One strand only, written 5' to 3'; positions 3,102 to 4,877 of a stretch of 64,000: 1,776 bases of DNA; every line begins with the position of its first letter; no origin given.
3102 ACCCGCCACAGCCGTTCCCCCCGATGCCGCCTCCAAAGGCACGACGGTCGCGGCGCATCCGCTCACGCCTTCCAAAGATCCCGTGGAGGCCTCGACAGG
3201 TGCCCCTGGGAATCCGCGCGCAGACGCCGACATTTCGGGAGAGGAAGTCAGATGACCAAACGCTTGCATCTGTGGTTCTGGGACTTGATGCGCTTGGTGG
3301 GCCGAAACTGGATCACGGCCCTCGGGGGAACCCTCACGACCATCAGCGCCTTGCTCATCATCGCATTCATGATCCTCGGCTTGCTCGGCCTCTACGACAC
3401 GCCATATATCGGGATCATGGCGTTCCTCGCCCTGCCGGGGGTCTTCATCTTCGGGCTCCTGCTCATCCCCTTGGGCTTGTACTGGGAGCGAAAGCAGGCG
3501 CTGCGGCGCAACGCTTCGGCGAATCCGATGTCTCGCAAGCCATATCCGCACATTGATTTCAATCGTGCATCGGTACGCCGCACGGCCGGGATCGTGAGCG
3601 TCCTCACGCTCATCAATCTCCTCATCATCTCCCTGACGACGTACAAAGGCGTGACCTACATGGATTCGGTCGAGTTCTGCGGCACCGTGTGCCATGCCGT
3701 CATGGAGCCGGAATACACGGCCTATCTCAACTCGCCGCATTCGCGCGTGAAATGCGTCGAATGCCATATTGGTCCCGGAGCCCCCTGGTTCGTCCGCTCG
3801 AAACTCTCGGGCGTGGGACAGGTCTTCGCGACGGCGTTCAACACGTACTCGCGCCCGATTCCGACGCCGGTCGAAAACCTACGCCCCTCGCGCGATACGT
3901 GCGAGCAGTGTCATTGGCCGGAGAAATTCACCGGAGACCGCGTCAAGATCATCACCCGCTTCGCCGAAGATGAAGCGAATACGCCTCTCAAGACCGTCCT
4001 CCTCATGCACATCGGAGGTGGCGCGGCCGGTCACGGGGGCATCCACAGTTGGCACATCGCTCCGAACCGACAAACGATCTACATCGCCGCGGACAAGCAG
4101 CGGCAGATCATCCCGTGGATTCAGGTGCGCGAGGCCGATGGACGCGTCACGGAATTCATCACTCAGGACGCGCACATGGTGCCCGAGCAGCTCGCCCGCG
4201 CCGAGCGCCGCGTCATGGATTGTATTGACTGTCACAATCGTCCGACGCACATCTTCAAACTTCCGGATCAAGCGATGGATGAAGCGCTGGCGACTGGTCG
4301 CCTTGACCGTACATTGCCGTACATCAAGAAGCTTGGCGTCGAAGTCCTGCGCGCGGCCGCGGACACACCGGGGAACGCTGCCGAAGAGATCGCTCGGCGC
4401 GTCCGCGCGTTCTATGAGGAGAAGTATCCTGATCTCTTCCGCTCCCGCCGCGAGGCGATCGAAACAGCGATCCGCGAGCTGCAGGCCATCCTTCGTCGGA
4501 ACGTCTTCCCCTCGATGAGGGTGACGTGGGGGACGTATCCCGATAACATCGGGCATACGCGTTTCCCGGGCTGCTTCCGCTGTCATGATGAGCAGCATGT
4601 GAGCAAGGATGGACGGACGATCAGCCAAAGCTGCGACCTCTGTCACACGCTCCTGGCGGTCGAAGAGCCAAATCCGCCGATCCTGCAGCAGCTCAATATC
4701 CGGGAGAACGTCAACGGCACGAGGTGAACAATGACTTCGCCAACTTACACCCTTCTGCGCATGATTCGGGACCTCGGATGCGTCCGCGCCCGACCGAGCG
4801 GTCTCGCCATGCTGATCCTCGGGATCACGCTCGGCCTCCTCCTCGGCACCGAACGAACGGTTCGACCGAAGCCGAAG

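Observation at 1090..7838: Complete inner-membrane-to-outer-membrane multiheme electron conduit in a single operon (CbcL-like + ImcH-like + MtrA-type decaheme + MtrB-like porin)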

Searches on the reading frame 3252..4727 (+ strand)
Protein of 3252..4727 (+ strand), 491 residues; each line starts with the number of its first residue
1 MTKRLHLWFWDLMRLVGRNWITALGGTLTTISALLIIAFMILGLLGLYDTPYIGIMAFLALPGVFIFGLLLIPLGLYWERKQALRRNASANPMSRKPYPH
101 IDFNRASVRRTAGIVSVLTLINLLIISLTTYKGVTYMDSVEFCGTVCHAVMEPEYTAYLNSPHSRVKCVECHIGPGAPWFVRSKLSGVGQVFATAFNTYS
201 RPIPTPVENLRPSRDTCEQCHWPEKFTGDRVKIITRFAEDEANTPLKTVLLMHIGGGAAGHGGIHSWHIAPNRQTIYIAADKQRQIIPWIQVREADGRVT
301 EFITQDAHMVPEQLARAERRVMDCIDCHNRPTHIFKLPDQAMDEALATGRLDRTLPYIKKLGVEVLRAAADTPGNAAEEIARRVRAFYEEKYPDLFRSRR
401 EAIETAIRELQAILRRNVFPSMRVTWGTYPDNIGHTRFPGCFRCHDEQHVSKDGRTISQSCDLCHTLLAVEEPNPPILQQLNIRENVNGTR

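Call 3: search_protein_families(library=pfam, proteins=[window:3252-4727:+], max_evalue=0.01)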
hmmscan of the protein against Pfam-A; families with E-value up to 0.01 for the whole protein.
window:3252-4727:+ (491 aa): 5 families
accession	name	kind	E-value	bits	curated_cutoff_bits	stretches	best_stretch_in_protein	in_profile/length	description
PF03264.19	Cytochrom_NNT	-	3.9e-09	36.9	24.1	1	110-200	6-100/174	NapC/NirT cytochrome c family, N-terminal region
PF14522.11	Cytochrome_C7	-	1.1e-07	32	24.8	0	437-466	43-67/67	Cytochrome c7 and related cytochrome c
PF14537.11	Cytochrom_c3_2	-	0.00023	22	25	0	440-469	8-37/79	Cytochrome c3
PF02085.21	Cytochrom_CIII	-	0.0047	17.7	22.9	0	138-172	44-82/101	Class III cytochrome C family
PF22113.1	Mtrc-MtrF_II-IV_dom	-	0.0049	16.8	30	0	441-467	9-37/176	Outer membrane cytochrome MtrC/MtrF-like, domains II/IV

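Call 4: search_protein_families(library=ncbifam, proteins=[window:3252-4727:+], max_evalue=0.01)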
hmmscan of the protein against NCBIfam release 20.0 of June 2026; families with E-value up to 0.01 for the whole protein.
window:3252-4727:+ (491 aa): 7 families
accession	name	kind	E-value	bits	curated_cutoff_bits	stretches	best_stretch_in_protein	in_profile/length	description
TIGR03153.1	cytochr_NrfH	equivalog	2.1e-13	50.5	134.2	1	115-221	2-109/138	cytochrome c nitrite reductase small subunit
NF011606.0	PRK15032.1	equivalog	7.1e-07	28.7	455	1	116-196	16-105/390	pentaheme c-type cytochrome TorC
TIGR02162.1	torC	equivalog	1.1e-06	28.2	478.2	1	103-200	7-109/387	pentaheme c-type cytochrome TorC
NF047727.1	4hemeCytCCctA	equivalog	0.001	19.2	180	1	435-469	34-68/109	tetraheme c-type cytochrome CctA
NF041762.1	diheme_GEGP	equivalog_domain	0.0011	18.2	300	1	426-468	15-58/359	GEGP motif-containing diheme protein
TIGR03507.1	decahem_SO1788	subfamily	0.0024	16.4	209.3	0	130-232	233-313/672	OmcA/MtrC family decaheme c-type cytochrome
NF007906.0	PRK10617.1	equivalog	0.0076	16.1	349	0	105-175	19-94/200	cytochrome c-type protein NapC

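Call 25: list_cluster_members(proteins=[P0001, window:3252-4727:+, window:4731-5762:+, P0004])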
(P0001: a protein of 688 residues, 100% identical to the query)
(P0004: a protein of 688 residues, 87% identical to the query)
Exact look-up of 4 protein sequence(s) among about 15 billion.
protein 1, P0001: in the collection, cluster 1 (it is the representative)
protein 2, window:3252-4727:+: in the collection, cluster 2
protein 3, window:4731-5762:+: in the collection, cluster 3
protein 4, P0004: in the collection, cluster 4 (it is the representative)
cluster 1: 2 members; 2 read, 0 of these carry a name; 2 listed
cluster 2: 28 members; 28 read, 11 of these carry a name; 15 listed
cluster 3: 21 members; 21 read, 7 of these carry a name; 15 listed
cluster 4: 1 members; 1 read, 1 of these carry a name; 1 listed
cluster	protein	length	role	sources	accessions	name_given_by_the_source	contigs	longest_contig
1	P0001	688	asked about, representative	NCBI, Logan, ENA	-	-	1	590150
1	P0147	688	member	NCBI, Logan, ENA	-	-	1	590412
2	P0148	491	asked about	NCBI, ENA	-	-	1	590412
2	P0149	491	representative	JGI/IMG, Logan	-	nitrate/TMAO reductase-like tetraheme cytochrome c subunit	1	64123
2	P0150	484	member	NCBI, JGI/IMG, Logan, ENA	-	nitrate/TMAO reductase-like tetraheme cytochrome c subunit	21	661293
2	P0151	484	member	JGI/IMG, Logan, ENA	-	nitrate/TMAO reductase-like tetraheme cytochrome c subunit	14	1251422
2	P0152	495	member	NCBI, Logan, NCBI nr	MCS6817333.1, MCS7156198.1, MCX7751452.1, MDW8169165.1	MAG: NapC/NirT family cytochrome c [Blastocatellia bacterium] | NapC/NirT family cytochrome c [Blastocatellia bacterium]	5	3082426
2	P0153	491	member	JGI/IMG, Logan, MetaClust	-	\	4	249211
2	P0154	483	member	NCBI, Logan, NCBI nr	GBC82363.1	hypothetical protein HRbin10_01486 [bacterium HR10]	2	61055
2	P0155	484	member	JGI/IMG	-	nitrate/TMAO reductase-like tetraheme cytochrome c subunit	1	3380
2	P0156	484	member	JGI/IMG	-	hypothetical protein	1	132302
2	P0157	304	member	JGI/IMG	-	hypothetical protein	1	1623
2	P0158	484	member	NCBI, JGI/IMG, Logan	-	nitrate/TMAO reductase-like tetraheme cytochrome c subunit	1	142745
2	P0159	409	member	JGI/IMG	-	nitrate/TMAO reductase-like tetraheme cytochrome c subunit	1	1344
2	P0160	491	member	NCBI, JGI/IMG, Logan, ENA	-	-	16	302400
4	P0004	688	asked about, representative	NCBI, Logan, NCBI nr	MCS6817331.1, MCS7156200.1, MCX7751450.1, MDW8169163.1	MAG: hypothetical protein N0A16_00545 [Blastocatellia bacterium] | hypothetical protein [Blastocatellia bacterium]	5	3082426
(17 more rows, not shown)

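Call 65: find_homologous_proteins(query=window:3252-4727:+, max_evalue=1e-10)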
Query window:3252-4727:+ (491 aa): 8000 proteins with E <= 1e-10 among 8000 candidates; the best 120 are listed.
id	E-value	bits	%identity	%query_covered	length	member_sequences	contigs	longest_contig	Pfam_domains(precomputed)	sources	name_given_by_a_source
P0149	0.0e+0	1055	90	100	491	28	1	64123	PF03264.20,PF14522.12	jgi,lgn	jgi:nitrate/TMAO reductase-like tetraheme cytochrome c subunit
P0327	1.9e-293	992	86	99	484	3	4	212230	PF03264.20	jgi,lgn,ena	-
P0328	3.4e-293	991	86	99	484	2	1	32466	PF03264.20,PF14522.12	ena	-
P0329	3.4e-293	991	86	99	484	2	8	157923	PF03264.20,PF14522.12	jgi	jgi:hypothetical protein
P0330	7.6e-290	980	84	99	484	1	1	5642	PF03264.20,PF14522.12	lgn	-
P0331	2.2e-289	979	84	99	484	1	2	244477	PF03264.20,PF14522.12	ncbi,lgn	-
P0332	2.9e-246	836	71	97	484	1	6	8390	PF03264.20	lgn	-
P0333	9.3e-244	828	69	99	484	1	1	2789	PF03264.20,PF14522.12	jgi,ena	-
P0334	9.5e-244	828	69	99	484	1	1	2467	PF03264.20,PF14522.12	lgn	-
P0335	5.7e-240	816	70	97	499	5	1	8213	PF03264.20,PF14522.12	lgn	-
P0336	2.0e-239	814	69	98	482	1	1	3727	PF03264.20,PF14522.12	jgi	jgi:acyl-CoA thioesterase FadM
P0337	7.1e-239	812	69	98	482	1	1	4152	PF03264.20,PF14522.12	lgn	-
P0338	7.5e-238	809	69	99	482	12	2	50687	PF03264.20,PF14522.12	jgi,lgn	jgi:hypothetical protein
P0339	4.1e-237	806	70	96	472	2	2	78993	PF03264.20,PF14522.12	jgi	jgi:nitrate/TMAO reductase-like tetraheme cytochrome c subunit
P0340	1.5e-235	801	67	97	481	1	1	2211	PF03264.20,PF14522.12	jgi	jgi:hypothetical protein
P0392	7.9e-190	650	57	96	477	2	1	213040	PF03264.20,PF14522.12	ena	-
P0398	1.1e-188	646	55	98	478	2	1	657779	PF03264.20,PF14522.12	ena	-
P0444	2.4e-182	626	55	97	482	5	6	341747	PF03264.20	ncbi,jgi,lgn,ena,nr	ncbi:MAG TPA: NapC/NirT family cytochrome c [Candidatus Hydrogenedentes bacterium]|nr:NapC/NirT fami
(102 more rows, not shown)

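Call 66: find_encoding_contigs(protein=P0398, flank=9000, max_places=1)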
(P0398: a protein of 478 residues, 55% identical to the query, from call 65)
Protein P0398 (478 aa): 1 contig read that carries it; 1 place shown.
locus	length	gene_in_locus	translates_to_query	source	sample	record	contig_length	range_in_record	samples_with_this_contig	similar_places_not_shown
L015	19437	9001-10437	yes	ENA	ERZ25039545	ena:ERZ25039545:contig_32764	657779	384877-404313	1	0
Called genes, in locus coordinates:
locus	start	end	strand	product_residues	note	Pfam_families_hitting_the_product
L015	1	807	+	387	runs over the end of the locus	PF13439:Glyco_transf_4 (weak), PF20706:GT4-conflict (faint), PF00534:Glycos_transf_1, PF13692:Glyco_trans_1_4, PF13524:Glyco_trans_1_2 (weak)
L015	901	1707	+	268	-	PF05148:Methyltransf_8 (faint), PF13489:Methyltransf_23, PF13847:Methyltransf_31 (faint), PF08241:Methyltransf_11, PF08242:Methyltransf_12 (faint), PF13649:Methyltransf_25 (weak)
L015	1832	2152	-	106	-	-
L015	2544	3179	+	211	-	-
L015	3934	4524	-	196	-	PF13174:TPR_6 (faint)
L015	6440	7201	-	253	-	PF01209:Ubie_methyltran, PF13489:Methyltransf_23 (weak), PF08241:Methyltransf_11, PF08242:Methyltransf_12, PF13649:Methyltransf_25, PF13847:Methyltransf_31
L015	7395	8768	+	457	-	PF01435:Peptidase_M48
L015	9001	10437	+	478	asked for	PF03264:Cytochrom_NNT, PF14522:Cytochrome_C7 (faint)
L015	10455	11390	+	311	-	PF01261:AP_endonuc_2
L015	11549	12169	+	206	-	PF03692:CxxCxxCC (weak)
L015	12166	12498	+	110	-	PF11009:BrxC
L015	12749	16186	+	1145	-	-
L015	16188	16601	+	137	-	PF02310:B12-binding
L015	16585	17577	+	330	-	PF03308:MeaB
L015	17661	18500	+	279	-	PF01642:MM_CoA_mutase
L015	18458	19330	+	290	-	PF01642:MM_CoA_mutase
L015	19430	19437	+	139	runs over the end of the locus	PF00903:Glyoxalase, PF13468:Glyoxalase_3 (weak), PF13669:Glyoxalase_4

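Call 67: find_encoding_contigs(protein=P0444, flank=9000, max_places=1)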
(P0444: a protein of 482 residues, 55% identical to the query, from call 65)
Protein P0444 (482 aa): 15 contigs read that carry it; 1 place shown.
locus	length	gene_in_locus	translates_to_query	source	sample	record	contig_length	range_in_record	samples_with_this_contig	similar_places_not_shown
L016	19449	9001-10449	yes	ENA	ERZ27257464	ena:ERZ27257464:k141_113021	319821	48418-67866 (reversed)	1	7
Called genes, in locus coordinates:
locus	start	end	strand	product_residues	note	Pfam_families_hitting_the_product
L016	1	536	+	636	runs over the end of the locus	-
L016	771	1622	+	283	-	PF13187:Fer4_9 (faint), PF00037:Fer4 (faint), PF12797:Fer4_2 (faint), PF14697:Fer4_21 (faint), PF12838:Fer4_7 (faint), PF13247:Fer4_11, PF12837:Fer4_6 (weak), PF13237:Fer4_10 (weak)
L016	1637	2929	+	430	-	PF03916:NrfD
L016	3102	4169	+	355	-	PF02085:Cytochrom_CIII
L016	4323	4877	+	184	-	PF22113:Mtrc-MtrF_II-IV_dom (weak), PF14522:Cytochrome_C7 (faint), PF14537:Cytochrom_c3_2 (faint), PF13435:Cytochrome_C554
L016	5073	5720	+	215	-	-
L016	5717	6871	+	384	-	PF05140:ResB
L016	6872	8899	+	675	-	PF01578:Cytochrom_C_asm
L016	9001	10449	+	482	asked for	PF03264:Cytochrom_NNT (weak)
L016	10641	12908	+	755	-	PF18998:Flg_new_2, PF14522:Cytochrome_C7 (faint), PF09699:Paired_CXXCH_1 (faint), PF14537:Cytochrom_c3_2 (faint), PF22113:Mtrc-MtrF_II-IV_dom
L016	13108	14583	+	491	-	PF02518:HATPase_c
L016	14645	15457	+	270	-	PF09699:Paired_CXXCH_1 (faint), PF22678:Cytochrom_c_NrfB-like (weak)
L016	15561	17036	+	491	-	-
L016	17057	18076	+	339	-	PF14537:Cytochrom_c3_2 (faint), PF02085:Cytochrom_CIII (faint), PF14522:Cytochrome_C7 (faint)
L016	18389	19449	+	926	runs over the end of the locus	PF02085:Cytochrom_CIII (faint), PF14522:Cytochrome_C7 (faint), PF14537:Cytochrom_c3_2 (faint), PF09699:Paired_CXXCH_1 (weak), PF01292:Ni_hydr_CYTB (weak)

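Call 68: find_encoding_contigs(protein=P0392, flank=9000, max_places=1)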
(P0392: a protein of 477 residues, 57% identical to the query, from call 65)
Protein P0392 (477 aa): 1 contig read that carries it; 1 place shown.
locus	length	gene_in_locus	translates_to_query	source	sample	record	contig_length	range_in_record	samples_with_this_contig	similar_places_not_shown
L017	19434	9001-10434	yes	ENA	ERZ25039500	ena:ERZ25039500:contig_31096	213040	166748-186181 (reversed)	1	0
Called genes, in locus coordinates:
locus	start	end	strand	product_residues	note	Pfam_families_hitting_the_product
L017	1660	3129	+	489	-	PF00989:PAS (weak), PF08448:PAS_4, PF00989:PAS, PF13188:PAS_8, PF08448:PAS_4 (weak), PF13426:PAS_9, PF00512:HisKA, PF02518:HATPase_c, +3 more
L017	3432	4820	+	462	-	PF00072:Response_reg, PF00158:Sigma54_activat, PF14532:Sigma54_activ_2, PF00004:AAA (weak), PF07724:AAA_2 (weak), PF07728:AAA_5, PF25601:AAA_lid_14, PF02954:HTH_8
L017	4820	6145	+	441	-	PF00455:DeoRC (faint), PF02550:AcetylCoA_hydro, PF13336:AcetylCoA_hyd_C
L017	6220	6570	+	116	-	PF01258:zf-dskA_traR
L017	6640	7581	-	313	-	PF00582:Usp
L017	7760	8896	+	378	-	PF00266:Aminotran_5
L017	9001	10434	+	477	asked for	PF03264:Cytochrom_NNT (weak), PF14522:Cytochrome_C7 (faint)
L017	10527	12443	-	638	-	PF02085:Cytochrom_CIII (faint), PF09699:Paired_CXXCH_1 (faint), PF14522:Cytochrome_C7 (faint), PF14537:Cytochrom_c3_2 (faint), PF22113:Mtrc-MtrF_II-IV_dom (faint), PF01292:Ni_hydr_CYTB, PF14358:DUF4405 (weak)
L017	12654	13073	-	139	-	PF00376:MerR, PF13411:MerR_1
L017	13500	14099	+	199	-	PF01042:Ribonuc_L-PSP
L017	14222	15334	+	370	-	PF02812:ELFV_dehydrog_N, PF00208:ELFV_dehydrog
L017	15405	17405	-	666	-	-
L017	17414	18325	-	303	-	PF14522:Cytochrome_C7 (faint), PF02085:Cytochrom_CIII (faint), PF22113:Mtrc-MtrF_II-IV_dom (faint), PF22678:Cytochrom_c_NrfB-like, PF09699:Paired_CXXCH_1, PF14537:Cytochrom_c3_2 (weak), PF09699:Paired_CXXCH_1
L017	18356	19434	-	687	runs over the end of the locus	PF09699:Paired_CXXCH_1 (faint), PF14522:Cytochrome_C7 (faint), PF22113:Mtrc-MtrF_II-IV_dom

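Call 75: search_solved_structures(query=window:3252-4727:+, max_evalue=1, show_alignments=2)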
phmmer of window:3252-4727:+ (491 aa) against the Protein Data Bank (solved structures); distinct sequences matched with E-value up to 1: 5.
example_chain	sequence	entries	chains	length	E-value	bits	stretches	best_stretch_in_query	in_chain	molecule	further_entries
2j7a_C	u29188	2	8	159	0.01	18.1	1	121-221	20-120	CYTOCHROME C QUINOL DEHYDROGENASE NRFH | NAPC/NIRT CYTOCHROME C FAMILY PROTEIN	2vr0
2k3v_A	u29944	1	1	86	0.087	15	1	435-474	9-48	Tetraheme cytochrome c-type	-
4qo5_A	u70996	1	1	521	0.24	13.5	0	145-222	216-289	Hypothetical multiheme protein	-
1wad_A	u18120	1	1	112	0.47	12.6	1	158-224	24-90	CYTOCHROME C3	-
1qn0_A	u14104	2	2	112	0.65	12.1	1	158-224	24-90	CYTOCHROME C3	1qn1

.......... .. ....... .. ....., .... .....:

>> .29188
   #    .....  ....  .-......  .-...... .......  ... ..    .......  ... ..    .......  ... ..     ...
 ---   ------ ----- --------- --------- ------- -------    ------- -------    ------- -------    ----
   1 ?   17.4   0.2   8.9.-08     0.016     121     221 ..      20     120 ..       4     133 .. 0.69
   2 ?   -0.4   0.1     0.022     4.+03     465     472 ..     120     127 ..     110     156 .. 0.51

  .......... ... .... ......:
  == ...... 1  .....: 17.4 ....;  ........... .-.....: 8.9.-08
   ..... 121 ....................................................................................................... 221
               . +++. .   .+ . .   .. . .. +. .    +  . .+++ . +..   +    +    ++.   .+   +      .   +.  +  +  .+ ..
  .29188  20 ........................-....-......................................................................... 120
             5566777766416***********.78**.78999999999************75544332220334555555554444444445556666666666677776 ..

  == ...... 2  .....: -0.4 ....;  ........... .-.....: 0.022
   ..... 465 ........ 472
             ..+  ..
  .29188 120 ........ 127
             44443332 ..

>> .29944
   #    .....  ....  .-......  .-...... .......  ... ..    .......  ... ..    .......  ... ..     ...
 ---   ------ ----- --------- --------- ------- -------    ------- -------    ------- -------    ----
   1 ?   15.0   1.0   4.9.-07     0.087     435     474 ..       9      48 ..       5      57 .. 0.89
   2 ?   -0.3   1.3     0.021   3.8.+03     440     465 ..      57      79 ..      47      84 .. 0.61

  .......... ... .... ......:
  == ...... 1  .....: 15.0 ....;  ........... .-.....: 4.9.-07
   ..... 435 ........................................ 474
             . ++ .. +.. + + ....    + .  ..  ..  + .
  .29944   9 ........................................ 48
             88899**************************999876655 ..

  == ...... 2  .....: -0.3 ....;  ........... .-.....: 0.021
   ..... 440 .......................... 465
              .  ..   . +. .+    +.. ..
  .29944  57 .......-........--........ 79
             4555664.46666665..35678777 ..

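Call 81: search_protein_families(library=ncbifam, proteins=[L017:15405-17405:-], max_evalue=0.001)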
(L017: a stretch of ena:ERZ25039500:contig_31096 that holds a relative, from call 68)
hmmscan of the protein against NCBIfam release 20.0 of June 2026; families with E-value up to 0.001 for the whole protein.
L017:15405-17405:- (666 aa): 0 families

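Call 85: predict_structure(alignment_id=A4)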
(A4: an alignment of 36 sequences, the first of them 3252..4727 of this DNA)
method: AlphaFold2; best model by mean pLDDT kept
length: 491 residues; sequences in the alignment: 36
mean_pLDDT: 75.1   pTM: 0.69
mean pLDDT of the five models: 75.1, 74.9, 72.9, 72.0, 70.4
residues with pLDDT >= 90: 85; 70-90: 236; 50-70: 159; < 50: 11
segments of 3 or more residues with pLDDT < 50: 487-491
pLDDT, mean of each block of 10 residues (from residue 1): 64 64 82 84 73 70 82 78 69 54 73 73 73 70 69 75 65 57 58 72 65 57 59 90 91 60 53 79 79 87 78 80 69 77 93 96 93 87 97 95 97 90 82 57 74 79 71 86 57 42
secondary structure, 60 per line:
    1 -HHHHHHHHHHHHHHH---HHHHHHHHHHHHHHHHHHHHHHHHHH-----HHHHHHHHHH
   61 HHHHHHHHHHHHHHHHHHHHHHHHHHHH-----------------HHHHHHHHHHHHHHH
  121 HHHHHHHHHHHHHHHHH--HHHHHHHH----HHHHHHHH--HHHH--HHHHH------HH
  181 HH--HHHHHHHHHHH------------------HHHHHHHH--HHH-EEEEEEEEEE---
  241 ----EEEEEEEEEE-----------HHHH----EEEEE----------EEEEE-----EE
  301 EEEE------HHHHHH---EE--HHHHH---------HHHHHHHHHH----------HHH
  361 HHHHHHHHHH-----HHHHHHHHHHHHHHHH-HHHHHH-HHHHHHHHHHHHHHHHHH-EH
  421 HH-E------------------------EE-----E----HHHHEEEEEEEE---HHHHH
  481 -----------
elements in order: H2-16 H20-45 H51-88 H106-137 H140-147 H152-159 H162-165 H168-172 H179-182 H185-195 H214-221 E228-237 E245-254 H266-269 E274-278 E289-293 E299-304 H311-316 H324-328 H338-347 H358-370 H376-391 H393-398 H400-417 H461-464 E465-472 H476-480
